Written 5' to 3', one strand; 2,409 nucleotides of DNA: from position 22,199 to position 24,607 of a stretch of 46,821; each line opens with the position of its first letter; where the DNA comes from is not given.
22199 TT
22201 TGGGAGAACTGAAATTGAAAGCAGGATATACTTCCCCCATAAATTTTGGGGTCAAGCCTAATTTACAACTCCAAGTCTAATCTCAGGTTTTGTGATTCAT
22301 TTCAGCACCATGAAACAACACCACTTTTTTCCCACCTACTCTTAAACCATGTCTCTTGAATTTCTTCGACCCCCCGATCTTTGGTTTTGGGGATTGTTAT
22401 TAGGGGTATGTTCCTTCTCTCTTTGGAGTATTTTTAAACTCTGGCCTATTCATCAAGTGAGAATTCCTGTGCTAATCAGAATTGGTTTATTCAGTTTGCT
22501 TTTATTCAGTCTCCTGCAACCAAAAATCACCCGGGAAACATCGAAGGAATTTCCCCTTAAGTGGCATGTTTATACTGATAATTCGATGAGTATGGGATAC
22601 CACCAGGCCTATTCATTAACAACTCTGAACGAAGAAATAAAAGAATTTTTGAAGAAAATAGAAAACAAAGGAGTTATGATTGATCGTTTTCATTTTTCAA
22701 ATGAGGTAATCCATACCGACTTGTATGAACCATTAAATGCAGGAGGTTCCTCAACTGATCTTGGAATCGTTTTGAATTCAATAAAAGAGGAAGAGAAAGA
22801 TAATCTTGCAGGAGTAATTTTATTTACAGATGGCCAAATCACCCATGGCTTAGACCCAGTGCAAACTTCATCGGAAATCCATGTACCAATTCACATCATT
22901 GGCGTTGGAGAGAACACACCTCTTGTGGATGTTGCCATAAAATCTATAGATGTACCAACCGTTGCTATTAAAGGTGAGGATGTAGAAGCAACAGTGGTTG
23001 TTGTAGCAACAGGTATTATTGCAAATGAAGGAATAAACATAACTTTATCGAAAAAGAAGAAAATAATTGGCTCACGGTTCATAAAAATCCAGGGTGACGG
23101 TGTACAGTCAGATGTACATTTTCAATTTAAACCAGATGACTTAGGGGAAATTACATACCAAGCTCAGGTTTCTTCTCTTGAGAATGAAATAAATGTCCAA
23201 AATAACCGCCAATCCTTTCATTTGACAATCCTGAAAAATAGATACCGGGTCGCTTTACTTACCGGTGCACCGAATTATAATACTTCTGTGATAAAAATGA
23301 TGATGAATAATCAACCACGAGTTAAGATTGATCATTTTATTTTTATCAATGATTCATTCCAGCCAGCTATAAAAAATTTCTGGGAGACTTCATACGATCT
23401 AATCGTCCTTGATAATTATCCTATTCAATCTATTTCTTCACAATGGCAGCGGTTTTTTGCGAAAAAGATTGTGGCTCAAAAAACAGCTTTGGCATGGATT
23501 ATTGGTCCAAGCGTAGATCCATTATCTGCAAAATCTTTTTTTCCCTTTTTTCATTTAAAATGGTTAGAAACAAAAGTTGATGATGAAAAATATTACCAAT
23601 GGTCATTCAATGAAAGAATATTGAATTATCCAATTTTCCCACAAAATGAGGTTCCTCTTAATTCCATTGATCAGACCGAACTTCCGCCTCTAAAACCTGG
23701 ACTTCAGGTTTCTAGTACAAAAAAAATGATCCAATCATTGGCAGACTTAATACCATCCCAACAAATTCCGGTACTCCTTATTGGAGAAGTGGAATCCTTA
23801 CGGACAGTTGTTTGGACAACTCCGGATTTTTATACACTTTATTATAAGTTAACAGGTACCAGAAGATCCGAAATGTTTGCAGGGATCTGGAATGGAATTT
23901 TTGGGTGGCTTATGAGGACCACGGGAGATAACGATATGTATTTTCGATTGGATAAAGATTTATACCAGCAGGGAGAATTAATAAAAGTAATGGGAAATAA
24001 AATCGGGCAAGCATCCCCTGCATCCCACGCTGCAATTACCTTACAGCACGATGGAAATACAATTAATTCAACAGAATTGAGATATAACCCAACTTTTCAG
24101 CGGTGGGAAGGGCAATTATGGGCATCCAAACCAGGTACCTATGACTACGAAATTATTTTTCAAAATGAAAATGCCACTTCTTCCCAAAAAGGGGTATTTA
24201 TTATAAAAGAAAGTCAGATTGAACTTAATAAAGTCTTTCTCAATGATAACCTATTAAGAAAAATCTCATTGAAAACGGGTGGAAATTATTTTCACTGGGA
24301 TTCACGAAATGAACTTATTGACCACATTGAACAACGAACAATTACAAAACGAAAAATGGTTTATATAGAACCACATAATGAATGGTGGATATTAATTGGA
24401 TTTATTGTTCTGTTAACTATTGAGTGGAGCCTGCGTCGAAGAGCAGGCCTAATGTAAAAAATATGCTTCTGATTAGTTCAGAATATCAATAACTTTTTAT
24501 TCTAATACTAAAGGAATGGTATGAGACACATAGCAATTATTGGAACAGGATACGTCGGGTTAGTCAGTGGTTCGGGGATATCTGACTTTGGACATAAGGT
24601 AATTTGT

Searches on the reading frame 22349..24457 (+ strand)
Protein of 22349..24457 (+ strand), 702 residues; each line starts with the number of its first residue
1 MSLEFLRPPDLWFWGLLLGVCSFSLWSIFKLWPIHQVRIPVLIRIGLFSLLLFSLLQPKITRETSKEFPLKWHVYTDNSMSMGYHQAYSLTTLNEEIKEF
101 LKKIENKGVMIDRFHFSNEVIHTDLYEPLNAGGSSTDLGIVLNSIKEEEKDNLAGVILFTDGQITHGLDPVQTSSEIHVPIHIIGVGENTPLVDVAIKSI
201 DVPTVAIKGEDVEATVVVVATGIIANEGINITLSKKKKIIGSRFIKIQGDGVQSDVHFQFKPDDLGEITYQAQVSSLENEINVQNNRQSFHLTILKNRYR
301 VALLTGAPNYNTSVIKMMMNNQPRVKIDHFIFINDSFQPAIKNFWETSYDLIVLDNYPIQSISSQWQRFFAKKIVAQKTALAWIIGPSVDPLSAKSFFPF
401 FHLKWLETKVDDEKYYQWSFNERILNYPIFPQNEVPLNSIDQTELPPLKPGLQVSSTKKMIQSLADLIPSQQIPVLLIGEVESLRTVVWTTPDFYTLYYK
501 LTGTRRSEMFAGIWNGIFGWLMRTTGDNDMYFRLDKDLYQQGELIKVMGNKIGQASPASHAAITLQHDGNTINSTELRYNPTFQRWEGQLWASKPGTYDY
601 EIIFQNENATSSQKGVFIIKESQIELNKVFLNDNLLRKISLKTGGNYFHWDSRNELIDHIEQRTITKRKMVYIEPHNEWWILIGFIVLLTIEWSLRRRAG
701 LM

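Call 43: search_protein_families(library=pfam, proteins=[window:22349-24457:+], max_evalue=0.001)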
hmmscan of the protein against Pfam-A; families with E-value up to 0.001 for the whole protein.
window:22349-24457:+ (702 aa): 0 families

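Call 44: search_protein_families(library=ncbifam, proteins=[window:22349-24457:+], max_evalue=0.01)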
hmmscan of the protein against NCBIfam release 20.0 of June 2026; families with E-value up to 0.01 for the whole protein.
window:22349-24457:+ (702 aa): 0 families

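Call 64: search_protein_families(library=pfam, proteins=[window:22349-24457:+], max_evalue=10)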
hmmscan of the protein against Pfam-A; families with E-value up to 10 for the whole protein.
window:22349-24457:+ (702 aa): 1 family
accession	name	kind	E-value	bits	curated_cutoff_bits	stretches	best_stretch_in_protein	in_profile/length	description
PF12856.12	ANAPC9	-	0.049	14.3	25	1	593-625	37-68/119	Anaphase-promoting complex subunit 9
